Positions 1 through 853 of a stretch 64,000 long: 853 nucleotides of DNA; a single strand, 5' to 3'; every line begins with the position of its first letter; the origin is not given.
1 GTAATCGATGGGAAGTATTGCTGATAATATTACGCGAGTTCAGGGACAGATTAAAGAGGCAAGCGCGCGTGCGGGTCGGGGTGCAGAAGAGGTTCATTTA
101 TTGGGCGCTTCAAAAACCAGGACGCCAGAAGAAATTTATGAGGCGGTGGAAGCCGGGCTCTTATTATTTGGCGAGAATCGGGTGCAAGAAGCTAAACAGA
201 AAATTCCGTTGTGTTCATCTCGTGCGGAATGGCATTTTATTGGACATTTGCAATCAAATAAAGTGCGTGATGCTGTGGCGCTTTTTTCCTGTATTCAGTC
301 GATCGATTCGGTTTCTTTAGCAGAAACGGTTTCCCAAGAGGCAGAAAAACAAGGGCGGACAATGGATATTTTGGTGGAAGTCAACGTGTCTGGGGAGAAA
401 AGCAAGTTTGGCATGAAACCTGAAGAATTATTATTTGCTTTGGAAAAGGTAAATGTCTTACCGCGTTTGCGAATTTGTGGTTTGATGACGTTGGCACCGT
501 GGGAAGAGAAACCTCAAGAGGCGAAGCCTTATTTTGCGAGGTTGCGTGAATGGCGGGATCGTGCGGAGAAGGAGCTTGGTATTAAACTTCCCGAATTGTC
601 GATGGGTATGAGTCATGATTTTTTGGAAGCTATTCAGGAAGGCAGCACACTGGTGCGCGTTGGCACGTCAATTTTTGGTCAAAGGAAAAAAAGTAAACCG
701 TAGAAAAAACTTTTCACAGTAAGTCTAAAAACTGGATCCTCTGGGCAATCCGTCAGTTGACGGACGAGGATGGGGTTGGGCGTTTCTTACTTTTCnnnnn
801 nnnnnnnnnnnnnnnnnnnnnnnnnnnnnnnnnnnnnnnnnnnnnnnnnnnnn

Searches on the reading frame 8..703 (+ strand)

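Call 39: search_protein_families(library=pfam, proteins=[window:8-703:+], max_evalue=0.00001)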
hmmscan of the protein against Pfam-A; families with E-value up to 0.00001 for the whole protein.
window:8-703:+ (231 aa): 1 family
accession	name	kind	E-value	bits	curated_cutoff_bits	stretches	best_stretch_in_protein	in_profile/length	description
PF01168.26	Ala_racemase_N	-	2.9e-22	79.9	24.1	1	43-226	39-219/220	Alanine racemase, N-terminal domain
